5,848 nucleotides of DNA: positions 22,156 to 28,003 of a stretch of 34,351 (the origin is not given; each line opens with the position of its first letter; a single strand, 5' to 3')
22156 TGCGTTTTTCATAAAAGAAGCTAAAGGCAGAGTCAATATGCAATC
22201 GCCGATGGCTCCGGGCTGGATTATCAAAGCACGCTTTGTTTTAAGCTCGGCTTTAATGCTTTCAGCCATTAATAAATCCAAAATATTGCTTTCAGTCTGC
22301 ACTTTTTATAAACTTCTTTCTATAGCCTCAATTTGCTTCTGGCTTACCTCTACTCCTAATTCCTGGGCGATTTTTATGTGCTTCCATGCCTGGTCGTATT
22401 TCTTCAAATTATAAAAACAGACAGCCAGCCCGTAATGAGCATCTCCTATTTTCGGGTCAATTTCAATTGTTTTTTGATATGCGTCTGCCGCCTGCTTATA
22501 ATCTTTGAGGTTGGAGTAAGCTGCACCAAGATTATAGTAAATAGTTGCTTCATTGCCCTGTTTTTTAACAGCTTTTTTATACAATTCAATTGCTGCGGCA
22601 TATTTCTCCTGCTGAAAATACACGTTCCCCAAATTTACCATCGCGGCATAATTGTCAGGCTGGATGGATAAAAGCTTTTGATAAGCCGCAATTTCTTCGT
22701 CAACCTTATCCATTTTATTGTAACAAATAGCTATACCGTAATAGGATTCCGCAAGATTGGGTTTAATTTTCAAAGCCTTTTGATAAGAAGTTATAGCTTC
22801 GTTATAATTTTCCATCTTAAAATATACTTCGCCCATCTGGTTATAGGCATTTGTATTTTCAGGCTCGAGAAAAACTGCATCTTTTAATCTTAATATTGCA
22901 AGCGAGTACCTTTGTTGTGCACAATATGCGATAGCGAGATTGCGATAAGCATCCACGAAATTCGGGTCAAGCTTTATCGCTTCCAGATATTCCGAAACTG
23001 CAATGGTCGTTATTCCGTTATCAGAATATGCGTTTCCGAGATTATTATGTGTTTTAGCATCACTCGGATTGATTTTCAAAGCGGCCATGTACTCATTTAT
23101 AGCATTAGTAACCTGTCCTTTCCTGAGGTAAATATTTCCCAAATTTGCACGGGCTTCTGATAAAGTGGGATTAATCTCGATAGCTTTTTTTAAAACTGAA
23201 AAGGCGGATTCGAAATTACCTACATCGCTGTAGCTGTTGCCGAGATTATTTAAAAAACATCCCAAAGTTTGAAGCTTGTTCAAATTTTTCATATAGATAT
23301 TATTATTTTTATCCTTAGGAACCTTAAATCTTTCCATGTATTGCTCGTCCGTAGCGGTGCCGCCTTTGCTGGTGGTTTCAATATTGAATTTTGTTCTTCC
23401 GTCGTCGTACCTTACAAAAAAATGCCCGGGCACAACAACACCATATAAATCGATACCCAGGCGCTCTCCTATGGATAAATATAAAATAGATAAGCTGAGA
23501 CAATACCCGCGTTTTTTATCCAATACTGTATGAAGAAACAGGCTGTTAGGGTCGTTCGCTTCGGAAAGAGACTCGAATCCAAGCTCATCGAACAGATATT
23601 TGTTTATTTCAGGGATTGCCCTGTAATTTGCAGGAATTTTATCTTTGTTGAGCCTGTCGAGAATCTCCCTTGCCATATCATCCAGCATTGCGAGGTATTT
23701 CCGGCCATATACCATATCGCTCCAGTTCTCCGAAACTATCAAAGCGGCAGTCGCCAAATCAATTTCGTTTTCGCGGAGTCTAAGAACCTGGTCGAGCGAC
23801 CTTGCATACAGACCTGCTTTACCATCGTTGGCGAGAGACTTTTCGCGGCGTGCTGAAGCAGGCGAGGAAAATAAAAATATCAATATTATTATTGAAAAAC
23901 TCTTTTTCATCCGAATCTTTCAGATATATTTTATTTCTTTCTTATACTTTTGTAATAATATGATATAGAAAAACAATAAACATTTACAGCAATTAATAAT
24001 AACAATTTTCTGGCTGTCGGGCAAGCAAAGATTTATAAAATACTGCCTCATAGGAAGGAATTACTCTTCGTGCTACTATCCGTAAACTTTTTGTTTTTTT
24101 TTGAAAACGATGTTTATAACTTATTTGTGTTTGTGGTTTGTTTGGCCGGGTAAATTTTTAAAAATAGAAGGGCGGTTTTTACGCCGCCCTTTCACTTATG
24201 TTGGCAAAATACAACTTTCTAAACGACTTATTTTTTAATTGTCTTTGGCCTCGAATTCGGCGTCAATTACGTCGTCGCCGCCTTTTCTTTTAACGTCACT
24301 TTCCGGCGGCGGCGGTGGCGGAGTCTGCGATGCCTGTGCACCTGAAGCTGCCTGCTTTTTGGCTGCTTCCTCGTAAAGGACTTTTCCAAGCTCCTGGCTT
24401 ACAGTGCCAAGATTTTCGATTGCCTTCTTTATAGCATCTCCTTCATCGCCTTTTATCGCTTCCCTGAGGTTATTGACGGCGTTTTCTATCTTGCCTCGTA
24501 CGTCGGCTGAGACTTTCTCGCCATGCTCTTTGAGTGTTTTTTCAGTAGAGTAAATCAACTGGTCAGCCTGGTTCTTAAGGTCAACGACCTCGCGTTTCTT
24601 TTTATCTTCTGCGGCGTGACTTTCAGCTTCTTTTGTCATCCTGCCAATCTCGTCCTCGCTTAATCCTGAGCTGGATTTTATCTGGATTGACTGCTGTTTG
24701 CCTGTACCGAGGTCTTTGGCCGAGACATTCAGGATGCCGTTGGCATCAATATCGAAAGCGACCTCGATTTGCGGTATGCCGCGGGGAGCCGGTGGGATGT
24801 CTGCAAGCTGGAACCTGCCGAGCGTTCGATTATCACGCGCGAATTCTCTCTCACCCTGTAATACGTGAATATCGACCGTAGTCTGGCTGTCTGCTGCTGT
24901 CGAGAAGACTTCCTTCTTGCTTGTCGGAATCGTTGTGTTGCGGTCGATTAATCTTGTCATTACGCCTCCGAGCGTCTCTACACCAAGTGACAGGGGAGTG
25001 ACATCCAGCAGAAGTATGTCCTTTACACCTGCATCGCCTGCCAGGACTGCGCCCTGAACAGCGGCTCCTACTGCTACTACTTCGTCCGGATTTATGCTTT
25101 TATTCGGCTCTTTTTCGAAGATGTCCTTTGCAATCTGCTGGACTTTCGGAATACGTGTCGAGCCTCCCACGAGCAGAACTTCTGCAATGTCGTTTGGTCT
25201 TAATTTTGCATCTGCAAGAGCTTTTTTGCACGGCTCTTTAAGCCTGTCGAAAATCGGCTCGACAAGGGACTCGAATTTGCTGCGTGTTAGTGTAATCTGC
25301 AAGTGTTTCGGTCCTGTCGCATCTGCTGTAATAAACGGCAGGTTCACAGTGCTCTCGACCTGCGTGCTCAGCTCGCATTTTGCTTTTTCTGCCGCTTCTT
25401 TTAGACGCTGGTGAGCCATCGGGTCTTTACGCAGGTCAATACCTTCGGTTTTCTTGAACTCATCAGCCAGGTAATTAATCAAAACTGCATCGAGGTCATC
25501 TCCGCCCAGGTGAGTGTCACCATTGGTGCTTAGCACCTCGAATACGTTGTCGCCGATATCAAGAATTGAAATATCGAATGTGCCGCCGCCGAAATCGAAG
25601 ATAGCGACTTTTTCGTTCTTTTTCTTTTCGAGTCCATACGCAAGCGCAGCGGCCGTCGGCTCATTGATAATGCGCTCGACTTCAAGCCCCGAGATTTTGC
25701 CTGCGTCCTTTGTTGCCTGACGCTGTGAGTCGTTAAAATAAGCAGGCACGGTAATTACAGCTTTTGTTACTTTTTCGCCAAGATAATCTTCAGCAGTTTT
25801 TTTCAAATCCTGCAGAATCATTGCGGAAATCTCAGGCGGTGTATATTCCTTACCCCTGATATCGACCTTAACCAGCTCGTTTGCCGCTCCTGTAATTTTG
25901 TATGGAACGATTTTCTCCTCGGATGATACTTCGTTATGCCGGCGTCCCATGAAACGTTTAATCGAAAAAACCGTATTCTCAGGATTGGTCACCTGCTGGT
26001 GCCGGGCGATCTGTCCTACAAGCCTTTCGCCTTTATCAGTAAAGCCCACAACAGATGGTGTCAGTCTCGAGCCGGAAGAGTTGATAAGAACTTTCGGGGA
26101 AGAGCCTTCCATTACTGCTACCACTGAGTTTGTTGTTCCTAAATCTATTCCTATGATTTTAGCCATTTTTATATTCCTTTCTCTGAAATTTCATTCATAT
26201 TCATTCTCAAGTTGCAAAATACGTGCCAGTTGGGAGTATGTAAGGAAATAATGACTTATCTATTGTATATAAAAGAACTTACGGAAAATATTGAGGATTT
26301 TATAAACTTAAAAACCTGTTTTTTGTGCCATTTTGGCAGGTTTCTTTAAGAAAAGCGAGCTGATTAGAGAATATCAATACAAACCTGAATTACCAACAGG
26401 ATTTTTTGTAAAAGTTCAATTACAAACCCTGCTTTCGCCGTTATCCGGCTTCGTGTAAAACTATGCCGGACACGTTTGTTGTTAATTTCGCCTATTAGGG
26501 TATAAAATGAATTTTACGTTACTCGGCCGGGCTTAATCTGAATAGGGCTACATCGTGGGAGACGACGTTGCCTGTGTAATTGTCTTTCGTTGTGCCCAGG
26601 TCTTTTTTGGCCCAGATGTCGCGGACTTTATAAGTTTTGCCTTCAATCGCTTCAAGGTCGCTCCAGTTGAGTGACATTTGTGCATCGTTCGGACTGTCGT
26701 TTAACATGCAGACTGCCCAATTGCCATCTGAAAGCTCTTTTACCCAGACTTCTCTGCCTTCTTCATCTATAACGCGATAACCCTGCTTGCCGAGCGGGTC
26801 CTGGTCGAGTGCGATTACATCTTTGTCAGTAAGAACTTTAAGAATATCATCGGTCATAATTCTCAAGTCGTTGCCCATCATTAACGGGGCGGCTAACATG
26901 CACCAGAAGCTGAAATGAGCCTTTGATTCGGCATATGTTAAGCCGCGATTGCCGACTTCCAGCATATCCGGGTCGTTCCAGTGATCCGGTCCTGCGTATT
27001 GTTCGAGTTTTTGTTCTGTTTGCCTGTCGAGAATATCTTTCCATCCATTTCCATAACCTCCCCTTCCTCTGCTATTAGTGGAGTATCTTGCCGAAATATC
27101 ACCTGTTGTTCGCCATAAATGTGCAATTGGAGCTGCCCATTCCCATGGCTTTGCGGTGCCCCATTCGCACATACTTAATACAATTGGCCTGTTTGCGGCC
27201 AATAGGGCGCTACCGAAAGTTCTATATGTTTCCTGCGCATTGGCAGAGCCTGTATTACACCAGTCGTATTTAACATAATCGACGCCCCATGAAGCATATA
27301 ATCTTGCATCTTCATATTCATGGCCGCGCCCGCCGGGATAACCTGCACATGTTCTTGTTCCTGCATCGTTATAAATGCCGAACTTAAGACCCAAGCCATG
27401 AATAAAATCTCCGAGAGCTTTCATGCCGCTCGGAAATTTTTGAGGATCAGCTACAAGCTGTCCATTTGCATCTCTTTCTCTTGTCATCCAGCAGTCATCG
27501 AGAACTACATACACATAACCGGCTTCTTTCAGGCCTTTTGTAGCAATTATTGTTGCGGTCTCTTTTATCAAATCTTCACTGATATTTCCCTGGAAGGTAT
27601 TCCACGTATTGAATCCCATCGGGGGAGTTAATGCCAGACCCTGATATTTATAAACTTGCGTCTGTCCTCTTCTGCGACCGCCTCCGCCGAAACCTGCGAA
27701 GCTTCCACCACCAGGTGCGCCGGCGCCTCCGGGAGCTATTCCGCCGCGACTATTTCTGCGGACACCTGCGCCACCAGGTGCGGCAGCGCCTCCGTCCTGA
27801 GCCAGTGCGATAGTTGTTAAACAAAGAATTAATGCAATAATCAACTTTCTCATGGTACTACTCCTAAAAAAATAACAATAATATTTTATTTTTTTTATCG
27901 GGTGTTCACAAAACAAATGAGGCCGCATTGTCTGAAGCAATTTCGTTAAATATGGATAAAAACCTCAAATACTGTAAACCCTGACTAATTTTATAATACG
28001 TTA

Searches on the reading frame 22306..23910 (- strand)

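Call 8: search_protein_families(library=pfam, proteins=[window:22306-23910:-])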
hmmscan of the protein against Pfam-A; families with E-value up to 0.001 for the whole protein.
window:22306-23910:- (534 aa): 34 families (the best 25 are shown)
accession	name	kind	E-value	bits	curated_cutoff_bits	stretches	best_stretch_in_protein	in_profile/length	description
PF00515.34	TPR_1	-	9e-61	199.8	27.8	6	354-385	2-33/34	Tetratricopeptide repeat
PF13414.12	TPR_11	-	4.5e-57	189.9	26.8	8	258-299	1-42/42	TPR repeat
PF07719.23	TPR_2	-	6.8e-52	169.8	27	5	355-385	3-33/34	Tetratricopeptide repeat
PF13431.12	TPR_17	-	2.8e-48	158.6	24.4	6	308-338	2-32/34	Tetratricopeptide repeat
PF13181.12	TPR_8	-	2.2e-45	149.4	25.7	6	354-385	2-33/34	Tetratricopeptide repeat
PF13424.12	TPR_12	-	4.9e-35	120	30.1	3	422-486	4-76/77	Tetratricopeptide repeat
PF13432.12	TPR_16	-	3.3e-34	117.4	32.7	5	426-486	2-62/65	Tetratricopeptide repeat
PF14559.12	TPR_19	-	9.6e-33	112.8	25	4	231-285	5-59/68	Tetratricopeptide repeat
PF13428.12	TPR_14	-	3.6e-28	95.6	23.5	1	426-463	6-43/44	Tetratricopeptide repeat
PF13369.12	Transglut_core2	-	1.8e-24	86.4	23.5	1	71-196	2-127/155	Transglutaminase-like superfamily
PF13374.12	TPR_10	-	2.1e-24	85.2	27.5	1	422-449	3-30/42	Tetratricopeptide repeat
PF13176.12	TPR_7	-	8.7e-24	82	27.9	0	423-453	1-33/36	Tetratricopeptide repeat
PF13174.12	TPR_6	-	3.8e-20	71.5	26.3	0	458-487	3-32/33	Tetratricopeptide repeat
PF12895.13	ANAPC3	-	1.4e-17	64.2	27.2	3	402-481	4-82/82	Anaphase-promoting complex, cyclosome, subunit 3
PF23914.1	TPR_CcmH_CycH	-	7.8e-17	62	42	1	347-449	44-149/158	Cytochrome c-type biogenesis protein H TPR domain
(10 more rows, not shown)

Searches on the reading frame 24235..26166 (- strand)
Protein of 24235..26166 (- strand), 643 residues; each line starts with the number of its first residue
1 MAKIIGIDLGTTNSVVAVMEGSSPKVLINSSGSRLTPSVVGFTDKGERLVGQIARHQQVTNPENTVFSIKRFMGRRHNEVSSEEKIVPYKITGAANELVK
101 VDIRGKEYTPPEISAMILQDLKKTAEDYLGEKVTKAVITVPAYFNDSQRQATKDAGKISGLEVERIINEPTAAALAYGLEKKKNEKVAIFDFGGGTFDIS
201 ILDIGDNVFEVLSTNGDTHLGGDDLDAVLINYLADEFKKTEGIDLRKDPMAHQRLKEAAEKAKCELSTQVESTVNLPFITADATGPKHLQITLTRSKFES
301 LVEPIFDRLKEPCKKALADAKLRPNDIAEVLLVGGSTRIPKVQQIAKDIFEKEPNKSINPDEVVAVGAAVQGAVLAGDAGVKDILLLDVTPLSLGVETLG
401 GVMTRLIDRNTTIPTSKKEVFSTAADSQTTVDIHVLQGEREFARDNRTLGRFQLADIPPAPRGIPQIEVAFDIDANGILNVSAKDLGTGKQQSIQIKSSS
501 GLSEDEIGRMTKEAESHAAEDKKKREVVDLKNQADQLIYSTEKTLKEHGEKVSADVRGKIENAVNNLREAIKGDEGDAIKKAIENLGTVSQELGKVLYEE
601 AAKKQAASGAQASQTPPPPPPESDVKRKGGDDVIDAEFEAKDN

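Call 8: search_protein_families(library=pfam, proteins=[window:24235-26166:-])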
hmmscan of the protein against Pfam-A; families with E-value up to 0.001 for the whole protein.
window:24235-26166:- (643 aa): 2 families
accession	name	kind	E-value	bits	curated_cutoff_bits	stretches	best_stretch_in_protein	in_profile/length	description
PF00012.26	HSP70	-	1.9e-261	869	20.6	1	4-598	1-598/599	Hsp70 protein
PF06723.19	MreB_Mbl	-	6e-16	58.6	27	1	118-369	78-316/327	MreB/Mbl protein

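Call 40: find_encoding_contigs(protein=window:24235-26166:-, flank=10000, max_places=6)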
Protein window:24235-26166:- (643 aa): no gene with exactly this product is on record in the collection.

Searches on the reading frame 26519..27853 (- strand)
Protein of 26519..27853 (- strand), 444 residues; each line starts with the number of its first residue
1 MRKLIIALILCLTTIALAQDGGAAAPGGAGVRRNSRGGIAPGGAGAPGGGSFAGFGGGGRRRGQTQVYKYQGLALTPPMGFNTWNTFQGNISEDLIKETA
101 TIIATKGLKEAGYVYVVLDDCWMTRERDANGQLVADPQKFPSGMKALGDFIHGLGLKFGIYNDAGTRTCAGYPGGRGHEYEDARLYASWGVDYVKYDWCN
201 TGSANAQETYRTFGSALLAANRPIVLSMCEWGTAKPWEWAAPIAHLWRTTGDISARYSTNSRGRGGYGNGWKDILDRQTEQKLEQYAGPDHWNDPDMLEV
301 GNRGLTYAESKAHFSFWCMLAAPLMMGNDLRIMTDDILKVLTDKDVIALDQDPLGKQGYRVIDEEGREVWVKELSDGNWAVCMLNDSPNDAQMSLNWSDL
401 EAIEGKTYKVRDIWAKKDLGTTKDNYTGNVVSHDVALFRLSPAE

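Call 8: search_protein_families(library=pfam, proteins=[window:26519-27853:-])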
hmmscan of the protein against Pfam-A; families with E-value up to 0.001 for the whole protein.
window:26519-27853:- (444 aa): 4 families
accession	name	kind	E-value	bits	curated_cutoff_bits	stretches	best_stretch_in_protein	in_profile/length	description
PF16499.11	Melibiase_2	-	2.4e-69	234.3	23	1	76-352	1-284/284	Alpha galactosidase A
PF17801.7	Melibiase_C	-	1.9e-21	76.4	22.9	1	366-440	3-71/71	Alpha galactosidase C-terminal beta sandwich domain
PF17450.8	Melibiase_2_C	-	1.5e-07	31.9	22.5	1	355-421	1-72/87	Alpha galactosidase A C-terminal beta sandwich domain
PF02065.24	Melibiase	-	1e-05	25.2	27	1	78-161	42-123/347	Melibiase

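Call 11: find_encoding_contigs(protein=window:26519-27853:-, flank=10000, max_places=10)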
Protein window:26519-27853:- (444 aa): no gene with exactly this product is on record in the collection.

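Call 12: find_related_loci(query=window:26519-27853:-, collection=genome_contigs, flank=6000)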
Query window:26519-27853:- (444 aa) in genome_contigs; peptide patterns used: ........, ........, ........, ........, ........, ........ (x = any residue, [..] = any of these).
566 stretches matched a pattern; 559 encode a relative of the query (tblastn E <= 1e-3); the best 80 are kept; 80 distinct loci.
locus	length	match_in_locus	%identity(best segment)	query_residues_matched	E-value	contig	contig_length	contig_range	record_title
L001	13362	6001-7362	83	1-444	0e+0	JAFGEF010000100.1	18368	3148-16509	MAG: Sedimentisphaerales bacterium isolate Zod_Metabat.1213 k87_8633296, whole genome shotgun sequence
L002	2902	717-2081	78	1-444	0e+0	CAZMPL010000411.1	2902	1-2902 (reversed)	MAG TPA_asm: uncultured Pirellulales bacterium isolate SRP192927_co7_699 genome assembly, contig: NODE_94714_length_2902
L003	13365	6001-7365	79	1-444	0e+0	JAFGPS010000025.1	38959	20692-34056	MAG: Sedimentisphaerales bacterium isolate Zod_Metabat.706 k87_1794948, whole genome shotgun sequence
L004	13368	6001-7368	79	1-444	0e+0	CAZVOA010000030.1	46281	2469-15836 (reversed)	MAG TPA_asm: uncultured Pirellulales bacterium isolate SRP192927_co3_108 genome assembly, contig: NODE_1315_length_46281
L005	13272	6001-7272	83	29-444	0e+0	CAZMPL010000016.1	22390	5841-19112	MAG TPA_asm: uncultured Pirellulales bacterium isolate SRP192927_co7_699 genome assembly, contig: NODE_4010_length_22390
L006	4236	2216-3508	78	1-444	0e+0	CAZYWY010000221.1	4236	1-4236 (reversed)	MAG TPA_asm: uncultured Pirellulales bacterium isolate SRP214966_co4_474 genome assembly, contig: NODE_34297_length_4236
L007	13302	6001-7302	73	1-443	0e+0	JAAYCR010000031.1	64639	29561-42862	MAG: Phycisphaerae bacterium isolate AS06rmzACSIP_475 327657_AS06, whole genome shotgun sequence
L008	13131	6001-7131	61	69-442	1e-159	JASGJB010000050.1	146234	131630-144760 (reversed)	MAG: Nibricoccus sp. isolate 5N387 JMF-2111-06-0005.ont.bin.387_49, whole genome shotgun sequence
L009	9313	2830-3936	63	69-442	1e-158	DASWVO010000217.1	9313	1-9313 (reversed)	MAG TPA_asm: Opitutaceae bacterium isolate SMAG_U3632 k141_556170, whole genome shotgun sequence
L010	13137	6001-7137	60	69-444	3e-156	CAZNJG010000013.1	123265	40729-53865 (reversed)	MAG TPA_asm: uncultured Opitutaceae bacterium isolate SRP344714_co2_250 genome assembly, contig: NODE_298_length_123265_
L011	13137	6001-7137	60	69-443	5e-156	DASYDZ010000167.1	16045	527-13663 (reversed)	MAG TPA_asm: Candidatus Didemnitutus sp. isolate SMAG_U4972 k141_676103, whole genome shotgun sequence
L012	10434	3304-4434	59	69-442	9e-155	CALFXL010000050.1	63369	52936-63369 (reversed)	MAG TPA_asm: uncultured Opitutaceae bacterium isolate SRR4028131_bin.109_CONCOCT_v1.1_MAG genome assembly, contig: ERZ79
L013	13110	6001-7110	60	69-442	7e-155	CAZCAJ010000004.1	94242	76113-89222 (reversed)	MAG TPA_asm: uncultured Opitutaceae bacterium isolate binchicken_co162_448 genome assembly, contig: NODE_272_length_9424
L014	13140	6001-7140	59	69-444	6e-153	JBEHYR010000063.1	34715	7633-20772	MAG: Verrucomicrobiota bacterium isolate ESF1.bin.58 NODE_1254_length_34715_cov_41.034579, whole genome shotgun sequence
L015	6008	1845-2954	59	69-442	1e-153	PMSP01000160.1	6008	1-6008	MAG: Opitutaceae bacterium isolate palsa_1380 73.20110700_P1M.12_contig_42284, whole genome shotgun sequence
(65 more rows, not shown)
